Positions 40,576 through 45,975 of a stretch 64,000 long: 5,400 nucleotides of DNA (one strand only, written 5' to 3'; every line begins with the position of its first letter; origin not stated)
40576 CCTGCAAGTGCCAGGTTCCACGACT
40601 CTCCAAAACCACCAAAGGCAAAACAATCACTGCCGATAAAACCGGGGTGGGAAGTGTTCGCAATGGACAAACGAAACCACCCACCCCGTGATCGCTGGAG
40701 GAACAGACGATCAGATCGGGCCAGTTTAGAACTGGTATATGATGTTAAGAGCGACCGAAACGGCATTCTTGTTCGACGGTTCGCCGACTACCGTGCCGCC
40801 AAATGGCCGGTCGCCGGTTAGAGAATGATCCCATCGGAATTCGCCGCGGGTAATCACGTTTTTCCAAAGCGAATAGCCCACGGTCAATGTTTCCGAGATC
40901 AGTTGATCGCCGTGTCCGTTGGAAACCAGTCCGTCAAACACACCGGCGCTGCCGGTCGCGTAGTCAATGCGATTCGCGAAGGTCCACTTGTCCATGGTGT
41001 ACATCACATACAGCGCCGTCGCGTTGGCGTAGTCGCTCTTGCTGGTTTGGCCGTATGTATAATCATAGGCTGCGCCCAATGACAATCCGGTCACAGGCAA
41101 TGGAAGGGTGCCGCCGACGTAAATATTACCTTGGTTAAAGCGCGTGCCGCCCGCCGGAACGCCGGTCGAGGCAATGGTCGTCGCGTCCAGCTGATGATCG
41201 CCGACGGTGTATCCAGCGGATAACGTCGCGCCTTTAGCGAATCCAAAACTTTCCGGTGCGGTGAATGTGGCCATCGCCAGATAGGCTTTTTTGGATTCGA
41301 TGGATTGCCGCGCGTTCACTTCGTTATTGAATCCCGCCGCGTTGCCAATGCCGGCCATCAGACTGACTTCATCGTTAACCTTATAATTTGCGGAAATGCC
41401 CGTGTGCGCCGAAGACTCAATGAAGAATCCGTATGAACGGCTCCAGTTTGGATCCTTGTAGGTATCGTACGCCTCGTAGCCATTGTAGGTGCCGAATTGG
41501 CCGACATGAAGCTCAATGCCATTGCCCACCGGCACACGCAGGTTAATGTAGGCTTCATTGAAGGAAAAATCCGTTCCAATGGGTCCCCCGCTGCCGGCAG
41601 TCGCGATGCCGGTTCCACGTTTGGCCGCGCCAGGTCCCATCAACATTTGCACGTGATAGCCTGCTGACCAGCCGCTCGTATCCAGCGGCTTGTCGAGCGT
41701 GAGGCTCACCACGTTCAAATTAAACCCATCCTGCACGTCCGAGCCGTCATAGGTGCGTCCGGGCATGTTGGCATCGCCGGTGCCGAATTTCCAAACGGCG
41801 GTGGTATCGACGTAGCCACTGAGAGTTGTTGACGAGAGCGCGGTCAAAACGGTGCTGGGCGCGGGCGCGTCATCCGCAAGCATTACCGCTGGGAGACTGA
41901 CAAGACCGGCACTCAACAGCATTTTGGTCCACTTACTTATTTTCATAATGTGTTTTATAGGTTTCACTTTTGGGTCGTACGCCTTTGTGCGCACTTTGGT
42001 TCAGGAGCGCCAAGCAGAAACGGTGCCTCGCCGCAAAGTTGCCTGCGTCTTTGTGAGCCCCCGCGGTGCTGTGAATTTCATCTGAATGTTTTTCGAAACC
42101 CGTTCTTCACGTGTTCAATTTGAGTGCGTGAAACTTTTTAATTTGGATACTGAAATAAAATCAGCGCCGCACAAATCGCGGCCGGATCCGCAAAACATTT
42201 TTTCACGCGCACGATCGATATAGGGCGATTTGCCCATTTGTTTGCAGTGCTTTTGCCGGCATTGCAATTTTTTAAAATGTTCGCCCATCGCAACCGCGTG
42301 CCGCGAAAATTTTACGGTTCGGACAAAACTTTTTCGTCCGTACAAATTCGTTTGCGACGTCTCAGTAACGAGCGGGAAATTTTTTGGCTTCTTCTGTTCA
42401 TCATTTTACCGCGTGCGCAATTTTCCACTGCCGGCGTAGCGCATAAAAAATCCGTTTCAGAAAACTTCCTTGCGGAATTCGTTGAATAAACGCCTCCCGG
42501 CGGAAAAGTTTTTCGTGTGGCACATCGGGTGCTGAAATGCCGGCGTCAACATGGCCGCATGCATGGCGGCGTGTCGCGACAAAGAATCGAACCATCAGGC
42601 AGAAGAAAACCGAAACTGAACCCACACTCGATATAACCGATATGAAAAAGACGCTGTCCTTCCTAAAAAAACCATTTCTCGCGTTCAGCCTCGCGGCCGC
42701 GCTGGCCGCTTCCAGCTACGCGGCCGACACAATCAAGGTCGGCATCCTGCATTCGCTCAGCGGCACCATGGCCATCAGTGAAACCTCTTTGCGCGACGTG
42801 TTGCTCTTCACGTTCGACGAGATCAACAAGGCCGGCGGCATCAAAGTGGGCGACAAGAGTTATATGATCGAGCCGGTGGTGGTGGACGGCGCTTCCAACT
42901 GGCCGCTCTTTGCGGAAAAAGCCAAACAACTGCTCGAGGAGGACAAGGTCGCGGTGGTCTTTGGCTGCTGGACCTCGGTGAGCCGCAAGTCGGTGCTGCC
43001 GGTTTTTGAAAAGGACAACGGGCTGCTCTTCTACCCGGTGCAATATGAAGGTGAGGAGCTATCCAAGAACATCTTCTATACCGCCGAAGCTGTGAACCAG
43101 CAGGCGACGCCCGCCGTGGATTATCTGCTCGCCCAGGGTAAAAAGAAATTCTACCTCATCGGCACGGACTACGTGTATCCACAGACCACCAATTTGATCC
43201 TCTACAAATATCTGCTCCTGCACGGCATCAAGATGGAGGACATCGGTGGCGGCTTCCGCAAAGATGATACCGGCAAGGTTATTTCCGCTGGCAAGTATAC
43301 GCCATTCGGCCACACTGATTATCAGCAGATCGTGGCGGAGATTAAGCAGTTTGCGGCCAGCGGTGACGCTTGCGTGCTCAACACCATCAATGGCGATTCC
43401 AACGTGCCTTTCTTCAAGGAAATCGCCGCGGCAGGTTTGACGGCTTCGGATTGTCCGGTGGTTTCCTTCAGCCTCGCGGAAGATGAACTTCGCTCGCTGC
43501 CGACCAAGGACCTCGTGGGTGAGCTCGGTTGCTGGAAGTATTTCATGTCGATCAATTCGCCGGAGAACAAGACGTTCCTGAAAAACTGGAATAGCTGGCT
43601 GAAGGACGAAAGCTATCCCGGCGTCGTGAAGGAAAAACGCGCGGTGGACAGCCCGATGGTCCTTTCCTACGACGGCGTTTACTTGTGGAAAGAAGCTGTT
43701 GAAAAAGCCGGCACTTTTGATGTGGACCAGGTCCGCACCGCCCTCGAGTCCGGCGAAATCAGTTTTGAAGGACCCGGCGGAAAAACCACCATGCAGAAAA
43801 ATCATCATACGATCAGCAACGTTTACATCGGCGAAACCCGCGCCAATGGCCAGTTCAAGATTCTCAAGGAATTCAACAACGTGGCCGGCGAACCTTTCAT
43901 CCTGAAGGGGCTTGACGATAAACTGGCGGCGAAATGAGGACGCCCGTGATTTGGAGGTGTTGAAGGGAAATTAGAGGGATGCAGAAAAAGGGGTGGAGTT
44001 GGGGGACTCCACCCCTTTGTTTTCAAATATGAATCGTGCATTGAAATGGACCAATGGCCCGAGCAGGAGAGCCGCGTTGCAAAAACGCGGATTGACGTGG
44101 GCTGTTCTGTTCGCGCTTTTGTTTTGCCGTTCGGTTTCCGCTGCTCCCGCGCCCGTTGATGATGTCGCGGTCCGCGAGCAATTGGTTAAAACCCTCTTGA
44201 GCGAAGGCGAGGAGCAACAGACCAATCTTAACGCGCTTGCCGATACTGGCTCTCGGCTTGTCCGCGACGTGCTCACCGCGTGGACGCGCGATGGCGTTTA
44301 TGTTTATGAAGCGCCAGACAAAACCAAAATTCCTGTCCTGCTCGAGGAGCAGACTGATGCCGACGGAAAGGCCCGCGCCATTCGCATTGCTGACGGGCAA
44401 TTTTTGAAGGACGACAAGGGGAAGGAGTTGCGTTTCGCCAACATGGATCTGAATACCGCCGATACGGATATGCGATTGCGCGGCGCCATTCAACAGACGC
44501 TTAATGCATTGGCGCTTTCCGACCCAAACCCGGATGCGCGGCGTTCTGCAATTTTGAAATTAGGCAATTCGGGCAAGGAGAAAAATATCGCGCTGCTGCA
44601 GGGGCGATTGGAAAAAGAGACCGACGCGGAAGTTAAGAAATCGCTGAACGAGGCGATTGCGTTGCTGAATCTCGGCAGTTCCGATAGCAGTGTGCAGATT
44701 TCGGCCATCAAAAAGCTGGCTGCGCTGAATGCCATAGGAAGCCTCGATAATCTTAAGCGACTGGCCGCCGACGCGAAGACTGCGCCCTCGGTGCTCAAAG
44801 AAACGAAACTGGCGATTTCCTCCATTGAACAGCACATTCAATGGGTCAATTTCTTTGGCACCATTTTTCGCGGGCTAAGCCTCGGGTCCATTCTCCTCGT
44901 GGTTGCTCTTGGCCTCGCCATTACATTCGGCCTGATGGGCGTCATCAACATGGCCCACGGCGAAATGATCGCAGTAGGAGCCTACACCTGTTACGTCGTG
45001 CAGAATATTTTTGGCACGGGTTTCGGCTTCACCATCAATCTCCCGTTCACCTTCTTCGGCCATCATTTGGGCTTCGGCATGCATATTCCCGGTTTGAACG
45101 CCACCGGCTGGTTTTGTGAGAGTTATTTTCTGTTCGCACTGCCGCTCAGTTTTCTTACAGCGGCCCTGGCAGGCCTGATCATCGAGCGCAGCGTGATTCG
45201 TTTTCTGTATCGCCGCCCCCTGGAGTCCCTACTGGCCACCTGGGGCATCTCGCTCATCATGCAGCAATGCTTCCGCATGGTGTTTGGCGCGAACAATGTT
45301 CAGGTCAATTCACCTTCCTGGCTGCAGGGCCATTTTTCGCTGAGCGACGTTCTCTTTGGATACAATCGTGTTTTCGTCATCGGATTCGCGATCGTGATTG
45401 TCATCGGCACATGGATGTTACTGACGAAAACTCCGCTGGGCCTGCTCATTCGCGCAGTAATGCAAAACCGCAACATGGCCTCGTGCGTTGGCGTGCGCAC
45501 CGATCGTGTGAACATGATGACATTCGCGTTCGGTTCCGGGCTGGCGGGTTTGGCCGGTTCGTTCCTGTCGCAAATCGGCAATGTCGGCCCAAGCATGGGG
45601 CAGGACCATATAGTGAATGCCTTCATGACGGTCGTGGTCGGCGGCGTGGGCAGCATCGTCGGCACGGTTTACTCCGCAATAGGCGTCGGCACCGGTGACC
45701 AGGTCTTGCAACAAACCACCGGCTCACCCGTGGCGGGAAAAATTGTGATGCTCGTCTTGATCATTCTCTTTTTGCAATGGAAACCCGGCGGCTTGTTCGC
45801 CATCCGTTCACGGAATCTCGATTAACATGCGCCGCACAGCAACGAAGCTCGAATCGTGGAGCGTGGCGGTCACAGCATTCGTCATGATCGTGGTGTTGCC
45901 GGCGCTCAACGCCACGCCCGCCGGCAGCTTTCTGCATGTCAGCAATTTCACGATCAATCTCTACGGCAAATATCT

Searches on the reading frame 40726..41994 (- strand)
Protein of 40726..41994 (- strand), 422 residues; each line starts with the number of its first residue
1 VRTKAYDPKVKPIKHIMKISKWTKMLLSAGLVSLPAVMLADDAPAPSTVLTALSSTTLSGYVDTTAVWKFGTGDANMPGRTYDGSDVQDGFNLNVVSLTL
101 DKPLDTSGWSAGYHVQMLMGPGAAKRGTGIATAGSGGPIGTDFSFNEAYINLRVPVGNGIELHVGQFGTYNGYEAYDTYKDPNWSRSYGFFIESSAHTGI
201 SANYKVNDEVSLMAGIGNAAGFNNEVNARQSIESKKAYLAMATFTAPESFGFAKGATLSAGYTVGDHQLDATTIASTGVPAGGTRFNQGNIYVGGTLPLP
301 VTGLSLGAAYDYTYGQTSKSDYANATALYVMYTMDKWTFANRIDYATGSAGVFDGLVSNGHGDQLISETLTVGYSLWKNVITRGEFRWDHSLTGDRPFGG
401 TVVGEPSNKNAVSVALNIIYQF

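Call 39: search_protein_families(library=pfam, max_evalue=1, proteins=[window:40726-41994:-])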
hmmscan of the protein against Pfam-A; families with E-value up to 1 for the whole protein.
window:40726-41994:- (422 aa): 1 family
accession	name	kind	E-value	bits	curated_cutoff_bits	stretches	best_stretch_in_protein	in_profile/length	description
PF07642.17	BBP2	-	4e-34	118.8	26.2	1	56-422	2-339/339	Putative beta-barrel porin-2, OmpL-like. bbp2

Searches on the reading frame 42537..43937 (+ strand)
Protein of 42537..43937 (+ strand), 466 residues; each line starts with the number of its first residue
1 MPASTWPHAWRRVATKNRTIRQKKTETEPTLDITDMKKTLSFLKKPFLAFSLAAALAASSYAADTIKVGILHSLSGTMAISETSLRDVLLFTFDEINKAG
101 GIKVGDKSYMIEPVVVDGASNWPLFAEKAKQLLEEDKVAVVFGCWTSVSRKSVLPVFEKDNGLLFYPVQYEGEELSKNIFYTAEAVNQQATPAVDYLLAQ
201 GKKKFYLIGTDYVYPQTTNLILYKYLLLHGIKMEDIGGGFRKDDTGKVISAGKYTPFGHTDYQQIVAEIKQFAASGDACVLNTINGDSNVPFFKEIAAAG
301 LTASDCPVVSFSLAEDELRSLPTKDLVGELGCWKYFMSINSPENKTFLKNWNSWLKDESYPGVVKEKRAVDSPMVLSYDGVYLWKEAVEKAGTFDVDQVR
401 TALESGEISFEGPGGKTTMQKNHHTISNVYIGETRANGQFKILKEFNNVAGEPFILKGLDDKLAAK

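Call 39: search_protein_families(library=pfam, max_evalue=1, proteins=[window:42537-43937:+])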
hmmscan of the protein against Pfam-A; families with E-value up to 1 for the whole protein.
window:42537-43937:+ (466 aa): 3 families
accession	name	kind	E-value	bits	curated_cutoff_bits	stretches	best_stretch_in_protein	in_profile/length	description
PF13433.12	Peripla_BP_5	-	1.7e-127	425.9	27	1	66-454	1-357/363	Periplasmic binding protein domain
PF13458.12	Peripla_BP_6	-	6.4e-63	213.9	31.7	1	65-438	1-342/343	Periplasmic binding protein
PF01094.35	ANF_receptor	-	0.046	13.2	25.4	1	337-422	242-337/353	Receptor family ligand binding region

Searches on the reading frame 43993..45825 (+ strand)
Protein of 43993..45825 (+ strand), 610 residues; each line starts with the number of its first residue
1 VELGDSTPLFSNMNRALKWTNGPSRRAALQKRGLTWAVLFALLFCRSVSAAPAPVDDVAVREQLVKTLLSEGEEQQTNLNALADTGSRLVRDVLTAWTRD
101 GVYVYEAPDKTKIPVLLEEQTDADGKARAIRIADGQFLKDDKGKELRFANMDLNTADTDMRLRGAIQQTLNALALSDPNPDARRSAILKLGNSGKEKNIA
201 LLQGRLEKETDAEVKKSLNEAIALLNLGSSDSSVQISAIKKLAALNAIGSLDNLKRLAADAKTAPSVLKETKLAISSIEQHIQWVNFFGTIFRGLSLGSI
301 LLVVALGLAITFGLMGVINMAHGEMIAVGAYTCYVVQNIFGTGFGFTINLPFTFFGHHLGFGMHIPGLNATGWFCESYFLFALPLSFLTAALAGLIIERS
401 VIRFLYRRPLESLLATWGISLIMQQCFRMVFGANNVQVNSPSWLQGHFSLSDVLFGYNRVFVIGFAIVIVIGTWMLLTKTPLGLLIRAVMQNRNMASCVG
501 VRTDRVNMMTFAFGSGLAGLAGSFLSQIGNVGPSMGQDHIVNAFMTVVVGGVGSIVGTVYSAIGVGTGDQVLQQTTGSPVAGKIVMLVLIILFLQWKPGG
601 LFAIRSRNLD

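Call 39: search_protein_families(library=pfam, max_evalue=1, proteins=[window:43993-45825:+])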
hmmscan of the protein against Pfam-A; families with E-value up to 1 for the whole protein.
window:43993-45825:+ (610 aa): 4 families
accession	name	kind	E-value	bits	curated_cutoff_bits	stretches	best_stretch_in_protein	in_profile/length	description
PF02653.21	BPD_transp_2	-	3.4e-45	154.7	26.8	1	291-594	2-269/269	Branched-chain amino acid transport system / permease component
PF13646.12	HEAT_2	-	8.4e-08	32.8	27.7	1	167-222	33-87/88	HEAT repeats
PF02985.28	HEAT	-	0.062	14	23.5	0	174-191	8-25/31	HEAT repeat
PF13794.12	MiaE_2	-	0.091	12.9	25.2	1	241-276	9-45/185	tRNA-(MS[2]IO[6]A)-hydroxylase (MiaE)-like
